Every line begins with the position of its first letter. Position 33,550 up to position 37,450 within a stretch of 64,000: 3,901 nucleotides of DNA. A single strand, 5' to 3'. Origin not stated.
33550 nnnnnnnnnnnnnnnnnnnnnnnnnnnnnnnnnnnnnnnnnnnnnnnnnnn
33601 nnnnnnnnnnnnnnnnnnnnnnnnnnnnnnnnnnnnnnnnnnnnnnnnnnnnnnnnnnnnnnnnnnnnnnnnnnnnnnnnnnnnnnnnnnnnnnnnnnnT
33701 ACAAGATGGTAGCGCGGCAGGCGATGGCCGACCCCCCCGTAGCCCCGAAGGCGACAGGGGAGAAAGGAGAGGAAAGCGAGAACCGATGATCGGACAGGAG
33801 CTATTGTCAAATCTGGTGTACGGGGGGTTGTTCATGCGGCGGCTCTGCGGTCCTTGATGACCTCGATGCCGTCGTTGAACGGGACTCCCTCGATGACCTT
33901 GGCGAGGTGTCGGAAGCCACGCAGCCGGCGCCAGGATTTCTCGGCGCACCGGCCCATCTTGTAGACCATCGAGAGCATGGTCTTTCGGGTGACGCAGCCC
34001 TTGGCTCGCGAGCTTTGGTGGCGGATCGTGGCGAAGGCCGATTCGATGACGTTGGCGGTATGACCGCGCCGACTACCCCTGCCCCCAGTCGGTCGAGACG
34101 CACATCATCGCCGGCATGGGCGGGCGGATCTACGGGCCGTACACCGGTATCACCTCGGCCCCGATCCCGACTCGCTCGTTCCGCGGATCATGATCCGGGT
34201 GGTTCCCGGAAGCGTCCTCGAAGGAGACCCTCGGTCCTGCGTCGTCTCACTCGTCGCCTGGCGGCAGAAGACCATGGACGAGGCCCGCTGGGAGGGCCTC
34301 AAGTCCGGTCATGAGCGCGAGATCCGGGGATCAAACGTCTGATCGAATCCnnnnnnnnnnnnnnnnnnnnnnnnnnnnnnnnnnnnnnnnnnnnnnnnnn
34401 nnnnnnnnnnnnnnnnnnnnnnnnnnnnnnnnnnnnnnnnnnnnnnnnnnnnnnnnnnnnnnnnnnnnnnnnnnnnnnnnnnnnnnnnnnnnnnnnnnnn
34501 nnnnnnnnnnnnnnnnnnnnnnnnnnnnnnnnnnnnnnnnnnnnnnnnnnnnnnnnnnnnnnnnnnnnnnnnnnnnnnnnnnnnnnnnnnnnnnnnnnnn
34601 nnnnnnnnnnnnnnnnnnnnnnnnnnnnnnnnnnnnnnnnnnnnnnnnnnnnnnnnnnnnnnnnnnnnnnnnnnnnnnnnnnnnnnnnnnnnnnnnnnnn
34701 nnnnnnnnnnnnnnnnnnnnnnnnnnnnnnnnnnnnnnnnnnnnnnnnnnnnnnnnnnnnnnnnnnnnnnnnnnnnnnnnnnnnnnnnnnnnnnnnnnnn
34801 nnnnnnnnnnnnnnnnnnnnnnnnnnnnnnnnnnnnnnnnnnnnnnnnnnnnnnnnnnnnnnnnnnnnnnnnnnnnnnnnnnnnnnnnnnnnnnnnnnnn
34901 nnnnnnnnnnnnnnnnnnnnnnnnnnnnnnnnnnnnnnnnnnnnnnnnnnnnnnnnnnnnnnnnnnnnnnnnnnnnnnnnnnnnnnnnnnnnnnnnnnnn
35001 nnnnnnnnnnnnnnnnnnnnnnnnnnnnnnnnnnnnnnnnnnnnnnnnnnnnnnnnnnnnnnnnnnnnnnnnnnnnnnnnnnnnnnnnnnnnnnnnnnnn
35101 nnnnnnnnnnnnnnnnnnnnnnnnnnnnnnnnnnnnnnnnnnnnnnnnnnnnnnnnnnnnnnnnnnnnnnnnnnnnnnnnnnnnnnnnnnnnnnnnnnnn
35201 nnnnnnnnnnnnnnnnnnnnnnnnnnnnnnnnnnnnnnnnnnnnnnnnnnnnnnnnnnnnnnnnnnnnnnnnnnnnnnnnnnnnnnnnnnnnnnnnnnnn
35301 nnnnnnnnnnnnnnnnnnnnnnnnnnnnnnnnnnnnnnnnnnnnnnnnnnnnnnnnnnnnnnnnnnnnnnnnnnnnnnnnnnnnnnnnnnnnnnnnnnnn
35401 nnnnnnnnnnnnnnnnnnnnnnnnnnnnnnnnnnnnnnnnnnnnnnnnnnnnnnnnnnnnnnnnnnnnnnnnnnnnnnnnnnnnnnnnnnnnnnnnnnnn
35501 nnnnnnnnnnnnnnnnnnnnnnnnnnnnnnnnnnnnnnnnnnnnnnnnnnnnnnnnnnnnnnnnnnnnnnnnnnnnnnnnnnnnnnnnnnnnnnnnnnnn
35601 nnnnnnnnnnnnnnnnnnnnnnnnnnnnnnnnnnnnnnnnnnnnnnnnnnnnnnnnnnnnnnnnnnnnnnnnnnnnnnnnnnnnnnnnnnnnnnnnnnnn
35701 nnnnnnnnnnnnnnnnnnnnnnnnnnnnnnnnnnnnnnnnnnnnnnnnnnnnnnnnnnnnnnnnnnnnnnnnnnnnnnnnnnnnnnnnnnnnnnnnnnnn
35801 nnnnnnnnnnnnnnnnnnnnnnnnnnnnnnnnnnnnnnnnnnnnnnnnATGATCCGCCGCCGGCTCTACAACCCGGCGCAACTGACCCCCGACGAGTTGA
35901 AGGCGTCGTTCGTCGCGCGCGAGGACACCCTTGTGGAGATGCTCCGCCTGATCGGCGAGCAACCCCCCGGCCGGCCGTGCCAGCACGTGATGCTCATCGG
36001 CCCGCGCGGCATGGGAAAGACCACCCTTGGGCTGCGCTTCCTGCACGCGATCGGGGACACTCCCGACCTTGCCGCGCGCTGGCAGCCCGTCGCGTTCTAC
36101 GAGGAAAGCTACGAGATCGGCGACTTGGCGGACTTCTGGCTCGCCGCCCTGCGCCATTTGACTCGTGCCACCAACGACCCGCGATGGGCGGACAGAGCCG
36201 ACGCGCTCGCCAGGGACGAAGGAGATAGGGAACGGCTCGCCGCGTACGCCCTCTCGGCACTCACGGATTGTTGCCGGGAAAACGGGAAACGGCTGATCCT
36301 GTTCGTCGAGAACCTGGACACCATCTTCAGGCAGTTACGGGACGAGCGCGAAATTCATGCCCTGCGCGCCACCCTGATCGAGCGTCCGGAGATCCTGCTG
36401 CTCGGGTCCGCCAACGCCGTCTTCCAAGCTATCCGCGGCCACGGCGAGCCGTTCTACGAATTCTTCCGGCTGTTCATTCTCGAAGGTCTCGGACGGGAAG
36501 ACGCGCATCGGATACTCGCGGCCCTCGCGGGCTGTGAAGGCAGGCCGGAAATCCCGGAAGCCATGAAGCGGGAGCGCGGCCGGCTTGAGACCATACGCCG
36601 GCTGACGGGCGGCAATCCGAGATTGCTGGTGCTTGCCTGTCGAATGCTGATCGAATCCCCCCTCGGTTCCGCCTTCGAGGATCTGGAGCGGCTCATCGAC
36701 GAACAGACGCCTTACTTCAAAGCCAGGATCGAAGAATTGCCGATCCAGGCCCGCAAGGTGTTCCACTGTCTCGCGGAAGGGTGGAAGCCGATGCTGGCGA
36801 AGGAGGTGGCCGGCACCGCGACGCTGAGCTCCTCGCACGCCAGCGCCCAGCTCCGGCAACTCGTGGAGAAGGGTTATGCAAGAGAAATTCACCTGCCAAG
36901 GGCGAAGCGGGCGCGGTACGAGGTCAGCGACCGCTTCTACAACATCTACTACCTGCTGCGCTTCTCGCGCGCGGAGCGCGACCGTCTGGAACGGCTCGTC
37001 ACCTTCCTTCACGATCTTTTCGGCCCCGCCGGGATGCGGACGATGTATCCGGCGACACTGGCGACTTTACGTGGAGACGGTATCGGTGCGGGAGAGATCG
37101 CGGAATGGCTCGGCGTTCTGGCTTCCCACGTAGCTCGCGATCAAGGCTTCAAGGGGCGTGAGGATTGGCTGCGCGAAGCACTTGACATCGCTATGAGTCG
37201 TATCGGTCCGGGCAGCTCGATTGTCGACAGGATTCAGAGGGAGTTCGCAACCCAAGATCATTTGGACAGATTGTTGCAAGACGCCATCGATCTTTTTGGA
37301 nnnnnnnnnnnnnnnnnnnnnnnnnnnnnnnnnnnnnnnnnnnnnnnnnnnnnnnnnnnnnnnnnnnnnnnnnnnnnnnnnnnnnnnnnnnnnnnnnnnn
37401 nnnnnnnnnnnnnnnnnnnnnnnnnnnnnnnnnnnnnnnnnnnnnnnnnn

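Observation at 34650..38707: Translationally coupled pair of P-loop NTPases (400 aa and 952 aa STAND-like with TPR) without any recognisable effector domain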

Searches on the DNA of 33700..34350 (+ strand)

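Call 68: search_dna_similar(query=window:33700-34350:+, collection=plasmids, mode=distant, max_rows=8)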
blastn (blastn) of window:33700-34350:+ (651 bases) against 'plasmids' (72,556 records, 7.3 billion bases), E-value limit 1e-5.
Records with a match: 19; places in all: 31; records where one place covers at least 80% of the query: 0.
Best place of each record, by identity: 60-80% 19.
By first word of the organism name: Leisingera 3; Skermanella 2; Antarctobacter 1; Methylomonas 1; Methylobacter 1; Sulfitobacter 1; Octadecabacter 1; Tritonibacter 1; Hoeflea 1; Falsihalocynthiibacter 1; and 6 more.
By predicted mobility (MOB-suite, as given by PLSDB): non-mobilizable 13; mobilizable 5; conjugative 1.
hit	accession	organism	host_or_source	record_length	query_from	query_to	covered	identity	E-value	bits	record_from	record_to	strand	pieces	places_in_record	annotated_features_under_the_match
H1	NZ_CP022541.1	Antarctobacter heliothermus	Skeletonema marinoi strain ST54,Cell ...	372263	99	348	38%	71.5%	3e-23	116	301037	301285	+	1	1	IS256 family transposase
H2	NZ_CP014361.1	Methylomonas sp. DH-1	cell culture,waste sludge of a brewery ...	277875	99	356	40%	69.0%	9e-18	100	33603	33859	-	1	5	IS256 family transposase | hypothetical protein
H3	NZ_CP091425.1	Methylobacter sp. YRD-M1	isolate,wetland soil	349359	99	360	40%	67.4%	8e-12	79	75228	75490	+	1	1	IS256 family transposase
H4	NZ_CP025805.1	Sulfitobacter sp. SK012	Marine Sediment,North Sea (sediment)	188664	99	348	38%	70.5%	2e-19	104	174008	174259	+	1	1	IS256 family transposase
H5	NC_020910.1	Octadecabacter arcticus 238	150 km offshore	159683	99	348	38%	70.4%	3e-17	97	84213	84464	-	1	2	IS256-like element ISOan6 family transposase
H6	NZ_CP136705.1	Tritonibacter scottomollicae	Macrocystis pyrifera gametophyte,Whole ...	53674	99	348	38%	69.8%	9e-18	100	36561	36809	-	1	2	none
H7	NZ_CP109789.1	Leisingera thetidis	-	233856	98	339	37%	72.1%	1e-23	118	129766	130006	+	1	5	none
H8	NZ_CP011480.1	Hoeflea sp. IMCC20628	-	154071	99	348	38%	69.6%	3e-18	100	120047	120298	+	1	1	IS256 family transposase | toll/interleukin-1 receptor domain-containing protein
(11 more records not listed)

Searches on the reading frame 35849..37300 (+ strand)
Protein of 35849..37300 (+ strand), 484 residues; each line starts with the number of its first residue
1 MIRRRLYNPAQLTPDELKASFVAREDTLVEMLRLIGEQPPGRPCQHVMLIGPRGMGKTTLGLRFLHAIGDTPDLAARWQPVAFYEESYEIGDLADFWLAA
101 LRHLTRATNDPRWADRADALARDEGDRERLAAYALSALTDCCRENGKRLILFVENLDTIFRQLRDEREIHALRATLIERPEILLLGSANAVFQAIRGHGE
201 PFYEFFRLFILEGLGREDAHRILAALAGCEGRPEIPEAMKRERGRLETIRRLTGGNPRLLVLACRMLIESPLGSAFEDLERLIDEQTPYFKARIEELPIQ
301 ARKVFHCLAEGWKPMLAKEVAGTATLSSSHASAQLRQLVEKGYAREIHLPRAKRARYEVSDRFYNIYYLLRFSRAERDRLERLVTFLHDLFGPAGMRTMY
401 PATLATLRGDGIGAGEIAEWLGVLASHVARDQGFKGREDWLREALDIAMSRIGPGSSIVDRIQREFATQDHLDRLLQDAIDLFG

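Call 16: search_solved_structures(query=window:35849-37300:+, max_evalue=1, show_alignments=2)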
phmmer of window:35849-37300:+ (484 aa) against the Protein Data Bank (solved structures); distinct sequences matched with E-value up to 1: 6.
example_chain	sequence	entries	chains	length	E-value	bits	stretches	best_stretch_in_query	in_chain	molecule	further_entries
1ixr_C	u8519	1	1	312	0.054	15.5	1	26-70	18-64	RuvB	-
1ixs_B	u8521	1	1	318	0.059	15.4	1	26-70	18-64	RuvB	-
1hqc_A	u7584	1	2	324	0.062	15.3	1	26-70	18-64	RUVB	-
8efv_D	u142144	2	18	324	0.062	15.3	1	26-70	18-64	Holliday junction ATP-dependent DNA helicase RuvB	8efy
6c2u_A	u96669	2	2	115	0.14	14.2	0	28-61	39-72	phosphate-loop protein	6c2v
1ku9_A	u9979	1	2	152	0.22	13.5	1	292-369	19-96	hypothetical protein MJ223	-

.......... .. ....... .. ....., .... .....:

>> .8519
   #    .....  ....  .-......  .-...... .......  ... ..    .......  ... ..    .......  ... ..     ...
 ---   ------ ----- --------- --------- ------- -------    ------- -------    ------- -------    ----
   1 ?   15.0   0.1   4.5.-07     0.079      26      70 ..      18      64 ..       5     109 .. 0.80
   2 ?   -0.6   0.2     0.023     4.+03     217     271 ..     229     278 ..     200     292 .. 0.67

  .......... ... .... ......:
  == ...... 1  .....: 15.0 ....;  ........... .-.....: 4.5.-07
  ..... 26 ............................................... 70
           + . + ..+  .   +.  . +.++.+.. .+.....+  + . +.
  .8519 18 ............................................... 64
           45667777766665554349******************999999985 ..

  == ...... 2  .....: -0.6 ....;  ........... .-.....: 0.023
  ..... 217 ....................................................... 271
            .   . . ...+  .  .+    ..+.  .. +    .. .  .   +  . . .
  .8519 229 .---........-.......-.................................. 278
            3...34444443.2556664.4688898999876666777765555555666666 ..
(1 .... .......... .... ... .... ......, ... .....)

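Call 70: search_protein_representatives(protein=window:35849-37258:+)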
Query: 470 residues. Proteins with E-value up to 0.001 (for the whole library): 4347; up to 1e-10: 3604; up to 1e-30: 1903. The best 150 are listed.
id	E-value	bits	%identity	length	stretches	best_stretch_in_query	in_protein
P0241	3.9e-211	718.3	68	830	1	1-467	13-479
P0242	6.7e-207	704.3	68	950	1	2-467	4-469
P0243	2.7e-203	692.4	68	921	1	2-459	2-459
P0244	1.2e-190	650.8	64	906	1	1-461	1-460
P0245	2.9e-190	649.5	64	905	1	1-465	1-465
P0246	3.3e-189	646.0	74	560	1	1-393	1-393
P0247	6.8e-188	641.7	63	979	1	1-464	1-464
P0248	1.1e-186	637.6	64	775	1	2-464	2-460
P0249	1.5e-184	630.7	61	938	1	1-467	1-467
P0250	1.4e-176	604.4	64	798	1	4-448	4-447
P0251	1.7e-176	604.1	70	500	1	3-398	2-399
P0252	4.3e-176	602.8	60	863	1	1-464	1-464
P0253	2.7e-169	580.4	57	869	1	2-464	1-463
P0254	6.8e-169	579.0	66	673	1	3-408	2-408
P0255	2.2e-166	570.8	56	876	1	1-464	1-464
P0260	3.5e-157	540.4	59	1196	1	2-451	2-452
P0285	9.1e-95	334.7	48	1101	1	1-396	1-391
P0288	4.1e-88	312.7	42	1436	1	5-396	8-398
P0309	5.6e-75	269.4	37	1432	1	6-422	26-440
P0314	5.4e-74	266.2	40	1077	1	5-397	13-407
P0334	2.4e-71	257.4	37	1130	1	1-436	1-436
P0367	3.9e-68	246.9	37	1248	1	6-425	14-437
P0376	9.4e-68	245.6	39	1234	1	6-392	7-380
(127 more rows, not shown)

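Call 71: search_protein_families(library=pfam, proteins=[P0288, P0309, P0367, P0376, P0260, P0334, P0285, P0314], max_evalue=0.00001)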
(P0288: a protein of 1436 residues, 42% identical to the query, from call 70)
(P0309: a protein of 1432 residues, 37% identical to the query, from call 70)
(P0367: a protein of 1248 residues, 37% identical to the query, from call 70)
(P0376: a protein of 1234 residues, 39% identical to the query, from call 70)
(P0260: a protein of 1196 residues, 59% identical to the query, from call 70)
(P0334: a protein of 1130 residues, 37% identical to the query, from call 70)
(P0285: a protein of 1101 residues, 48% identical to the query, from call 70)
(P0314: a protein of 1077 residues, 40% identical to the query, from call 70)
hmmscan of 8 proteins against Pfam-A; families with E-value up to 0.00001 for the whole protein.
P0288 (1436 aa): 16 families
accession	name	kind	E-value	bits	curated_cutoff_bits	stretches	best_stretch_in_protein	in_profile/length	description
PF07719.23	TPR_2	-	2.2e-27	93.3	27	0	742-768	3-29/34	Tetratricopeptide repeat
PF13428.12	TPR_14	-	6.8e-24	82.4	23.5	0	570-611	3-44/44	Tetratricopeptide repeat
PF14559.12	TPR_19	-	1.1e-23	83.8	25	1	580-644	3-67/68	Tetratricopeptide repeat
PF13432.12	TPR_16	-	1.3e-20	73.9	32.7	1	539-602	2-65/65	Tetratricopeptide repeat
PF00515.34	TPR_1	-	4.1e-19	68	27.8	0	571-601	4-34/34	Tetratricopeptide repeat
PF13431.12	TPR_17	-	1.1e-17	63.1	24.4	0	591-622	2-33/34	Tetratricopeptide repeat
PF13181.12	TPR_8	-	3.5e-14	52.1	25.7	0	571-601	4-34/34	Tetratricopeptide repeat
PF13424.12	TPR_12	-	9.5e-14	51.8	30.1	0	710-771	8-76/77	Tetratricopeptide repeat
PF12895.13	ANAPC3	-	2.7e-13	50.4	27.2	0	582-659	3-79/82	Anaphase-promoting complex, cyclosome, subunit 3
PF13176.12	TPR_7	-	4.1e-11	42.5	27.9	0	1304-1330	2-28/36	Tetratricopeptide repeat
PF23914.1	TPR_CcmH_CycH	-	4.7e-10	40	42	1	565-658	47-143/158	Cytochrome c-type biogenesis protein H TPR domain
PF25199.1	nSTAND_NTPase5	-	1.2e-08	35.3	34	0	21-83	15-76/145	Novel STAND NTPase 5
PF25060.1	ARM_TT21_2nd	-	3.8e-07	30.3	27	0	592-683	47-137/270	Tetratricopeptide repeat protein 21 second ARM domain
PF13414.12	TPR_11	-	8e-07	29.1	26.8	0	580-613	6-39/42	TPR repeat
PF13174.12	TPR_6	-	8.3e-07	29.7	26.3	0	1159-1185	3-29/33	Tetratricopeptide repeat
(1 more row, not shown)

P0309 (1432 aa): 14 families
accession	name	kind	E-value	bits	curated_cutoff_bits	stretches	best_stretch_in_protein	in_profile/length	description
PF00515.34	TPR_1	-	2.8e-45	150.8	27.8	1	1005-1035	3-33/34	Tetratricopeptide repeat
PF07719.23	TPR_2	-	6.6e-45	148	27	1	1005-1035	3-33/34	Tetratricopeptide repeat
PF13431.12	TPR_17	-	3.1e-40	133.5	24.4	0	923-955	1-33/34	Tetratricopeptide repeat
PF13428.12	TPR_14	-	9.9e-38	125.1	23.5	0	1005-1043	3-41/44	Tetratricopeptide repeat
PF13432.12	TPR_16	-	3.6e-36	123.6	32.7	1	1189-1235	13-59/65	Tetratricopeptide repeat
PF14559.12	TPR_19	-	7.8e-35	119.5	25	1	743-794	1-52/68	Tetratricopeptide repeat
PF23914.1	TPR_CcmH_CycH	-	1.6e-30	106.5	42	2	1203-1310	46-154/158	Cytochrome c-type biogenesis protein H TPR domain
PF13181.12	TPR_8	-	8.6e-28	94.5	25.7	1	1008-1035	6-33/34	Tetratricopeptide repeat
PF13424.12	TPR_12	-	8.3e-20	71.2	30.1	0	768-826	4-70/77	Tetratricopeptide repeat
PF13414.12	TPR_11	-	2.5e-18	65.9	26.8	0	1010-1049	1-40/42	TPR repeat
PF13371.12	TPR_9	-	3.3e-15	56.3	35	0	1181-1245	3-67/73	Tetratricopeptide repeat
PF12895.13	ANAPC3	-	2.6e-11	44.1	27.2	0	739-791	29-80/82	Anaphase-promoting complex, cyclosome, subunit 3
PF13191.12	AAA_16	-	1.7e-08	35.6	32.6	1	40-204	1-167/167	AAA ATPase domain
PF05729.18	NACHT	-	1.7e-06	28.4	26.7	0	68-245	4-163/167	NACHT domain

P0367 (1248 aa): 7 families
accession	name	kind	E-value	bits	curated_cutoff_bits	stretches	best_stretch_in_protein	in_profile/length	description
PF13431.12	TPR_17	-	2.7e-10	40.1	24.4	0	960-990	2-32/34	Tetratricopeptide repeat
PF07719.23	TPR_2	-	8.8e-08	32.1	27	0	872-902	3-33/34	Tetratricopeptide repeat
PF14559.12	TPR_19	-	1.3e-07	32.3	25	0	954-990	8-44/68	Tetratricopeptide repeat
PF00515.34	TPR_1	-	2.6e-06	27.5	27.8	0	954-970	18-34/34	Tetratricopeptide repeat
PF13414.12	TPR_11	-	2.7e-06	27.4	26.8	0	953-983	10-40/42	TPR repeat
PF13191.12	AAA_16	-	6.4e-06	27.2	32.6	1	31-190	4-158/167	AAA ATPase domain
PF13181.12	TPR_8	-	8.4e-06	26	25.7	0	953-970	17-34/34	Tetratricopeptide repeat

P0376 (1234 aa): 29 families (the best 25 are shown)
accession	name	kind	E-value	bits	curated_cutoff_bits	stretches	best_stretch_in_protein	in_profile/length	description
PF00515.34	TPR_1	-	2.4e-124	401.1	27.8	4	636-669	1-34/34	Tetratricopeptide repeat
PF07719.23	TPR_2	-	4.3e-105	335.7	27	3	636-669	1-34/34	Tetratricopeptide repeat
PF13181.12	TPR_8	-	4.2e-91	291.9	25.7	0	706-734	3-31/34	Tetratricopeptide repeat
PF13414.12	TPR_11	-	1.2e-82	271.8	26.8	3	713-752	3-42/42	TPR repeat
PF13431.12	TPR_17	-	1e-79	256.7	24.4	0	625-657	2-34/34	Tetratricopeptide repeat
PF13432.12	TPR_16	-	6.4e-64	212.3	32.7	7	642-704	3-65/65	Tetratricopeptide repeat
PF13424.12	TPR_12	-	9.5e-61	202.4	30.1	3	636-699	3-74/77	Tetratricopeptide repeat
PF13428.12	TPR_14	-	1.2e-59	192.9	23.5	1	603-643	2-42/44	Tetratricopeptide repeat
PF14559.12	TPR_19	-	2.9e-51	172.1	25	3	613-678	2-67/68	Tetratricopeptide repeat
PF13371.12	TPR_9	-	4.3e-50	168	35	6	922-978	9-65/73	Tetratricopeptide repeat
PF01239.28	PPTA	-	2.3e-39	131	29.5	0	488-511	8-31/32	Protein prenyltransferase alpha subunit repeat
PF23914.1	TPR_CcmH_CycH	-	2.2e-33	115.8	42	1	968-1075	42-152/158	Cytochrome c-type biogenesis protein H TPR domain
PF12895.13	ANAPC3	-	2.7e-23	82.5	27.2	0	718-797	3-81/82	Anaphase-promoting complex, cyclosome, subunit 3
PF13176.12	TPR_7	-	1.6e-21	75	27.9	0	711-736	6-33/36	Tetratricopeptide repeat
PF03704.23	BTAD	-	3.8e-20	73.2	22.1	0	606-733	10-125/146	Bacterial transcriptional activator domain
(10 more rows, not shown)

P0260 (1196 aa): 25 families
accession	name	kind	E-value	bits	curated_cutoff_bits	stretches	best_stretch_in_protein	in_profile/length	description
PF00515.34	TPR_1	-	4.3e-112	362.3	27.8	4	900-932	1-33/34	Tetratricopeptide repeat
PF07719.23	TPR_2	-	8.5e-107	341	27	4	662-694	1-33/34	Tetratricopeptide repeat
PF13431.12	TPR_17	-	3.5e-100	320.5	24.4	1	515-547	2-34/34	Tetratricopeptide repeat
PF13414.12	TPR_11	-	1.5e-80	265.1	26.8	2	873-912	1-40/42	TPR repeat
PF13181.12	TPR_8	-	2.8e-78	251.9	25.7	0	662-694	1-33/34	Tetratricopeptide repeat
PF13432.12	TPR_16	-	2.1e-69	229.9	32.7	8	870-932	1-63/65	Tetratricopeptide repeat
PF13424.12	TPR_12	-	5.2e-63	209.6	30.1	5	696-758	3-73/77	Tetratricopeptide repeat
PF13428.12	TPR_14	-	3.8e-59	191.4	23.5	3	868-907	3-42/44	Tetratricopeptide repeat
PF14559.12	TPR_19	-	4.2e-50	168.4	25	2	640-699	3-61/68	Tetratricopeptide repeat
PF13374.12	TPR_10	-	3.5e-47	157.6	27.5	0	629-658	3-32/42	Tetratricopeptide repeat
PF23914.1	TPR_CcmH_CycH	-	2.6e-36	125.3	42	6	652-755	40-146/158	Cytochrome c-type biogenesis protein H TPR domain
PF13174.12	TPR_6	-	1.2e-30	104.5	26.3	0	664-694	2-32/33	Tetratricopeptide repeat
PF13176.12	TPR_7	-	1.3e-21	75.2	27.9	0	630-655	1-26/36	Tetratricopeptide repeat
PF24575.1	TPR_Slam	-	1.4e-21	77.3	35.2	0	660-717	45-102/104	Surface lipoprotein assembly modifier, N-terminal TPR repeats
PF07721.20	TPR_4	-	1.1e-19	69.4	27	0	492-516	1-25/26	Tetratricopeptide repeat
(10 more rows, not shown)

P0334 (1130 aa): 14 families
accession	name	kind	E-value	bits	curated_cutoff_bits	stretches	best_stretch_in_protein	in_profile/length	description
PF13428.12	TPR_14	-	5.1e-29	98.2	23.5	0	633-676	2-44/44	Tetratricopeptide repeat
PF13431.12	TPR_17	-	5.1e-28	95.4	24.4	0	655-678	1-24/34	Tetratricopeptide repeat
PF23914.1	TPR_CcmH_CycH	-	1.4e-25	90.4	42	1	727-796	38-106/158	Cytochrome c-type biogenesis protein H TPR domain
PF13181.12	TPR_8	-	5.4e-24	82.7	25.7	0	775-806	2-33/34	Tetratricopeptide repeat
PF14559.12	TPR_19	-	1.7e-20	73.6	25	0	853-915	1-63/68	Tetratricopeptide repeat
PF07719.23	TPR_2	-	2e-20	71.6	27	0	775-806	2-33/34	Tetratricopeptide repeat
PF13432.12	TPR_16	-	1.1e-15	58.2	32.7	0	883-940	3-59/65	Tetratricopeptide repeat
PF13414.12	TPR_11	-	8e-14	51.5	26.8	0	958-978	6-26/42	TPR repeat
PF00515.34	TPR_1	-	1.3e-13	50.6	27.8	0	957-978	12-33/34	Tetratricopeptide repeat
PF13191.12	AAA_16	-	9.1e-10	39.7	32.6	1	21-168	2-153/167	AAA ATPase domain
PF13424.12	TPR_12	-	1.6e-09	38.2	30.1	0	720-770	18-75/77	Tetratricopeptide repeat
PF22860.2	DUF7017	-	3.9e-09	37.1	27.5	0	644-682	12-50/141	Domain of unknown function (DUF7017)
PF13401.12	AAA_22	-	4.5e-08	33.9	27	0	43-175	4-109/130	AAA domain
PF01637.24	ATPase_2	-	4.5e-08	33.6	33.2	1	35-260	11-222/225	ATPase domain predominantly from Archaea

P0285 (1101 aa): 5 families
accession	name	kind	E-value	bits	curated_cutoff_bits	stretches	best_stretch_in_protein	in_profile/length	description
PF01535.26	PPR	-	5.7e-14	51.7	25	0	548-566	6-24/31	PPR repeat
PF02729.26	OTCace_N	-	6.9e-10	39.6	29.9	0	559-598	92-132/148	Aspartate/ornithine carbamoyltransferase, carbamoyl-P binding domain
PF07721.20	TPR_4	-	3.5e-08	33.7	27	0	544-564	3-23/26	Tetratricopeptide repeat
PF13428.12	TPR_14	-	2.4e-06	28.1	23.5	0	896-939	3-43/44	Tetratricopeptide repeat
PF13191.12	AAA_16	-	4e-06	27.9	32.6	1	21-178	2-162/167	AAA ATPase domain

P0314 (1077 aa): 8 families
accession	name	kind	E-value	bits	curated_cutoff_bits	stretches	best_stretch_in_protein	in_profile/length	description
PF13431.12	TPR_17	-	9.7e-12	44.6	24.4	0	716-743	2-29/34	Tetratricopeptide repeat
PF13191.12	AAA_16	-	2.8e-11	44.6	32.6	1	29-187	2-156/167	AAA ATPase domain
PF14559.12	TPR_19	-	9.3e-11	42.3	25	0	745-792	8-55/68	Tetratricopeptide repeat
PF23914.1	TPR_CcmH_CycH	-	3.5e-10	40.4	42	1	685-783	43-142/158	Cytochrome c-type biogenesis protein H TPR domain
PF13181.12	TPR_8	-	9.9e-10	38.2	25.7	0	708-725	16-33/34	Tetratricopeptide repeat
PF25199.1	nSTAND_NTPase5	-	2.4e-08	34.4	34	1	29-98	18-87/145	Novel STAND NTPase 5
PF13414.12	TPR_11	-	4.9e-07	29.8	26.8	0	711-732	12-33/42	TPR repeat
PF07719.23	TPR_2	-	1.8e-06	28.1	27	0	869-893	5-29/34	Tetratricopeptide repeat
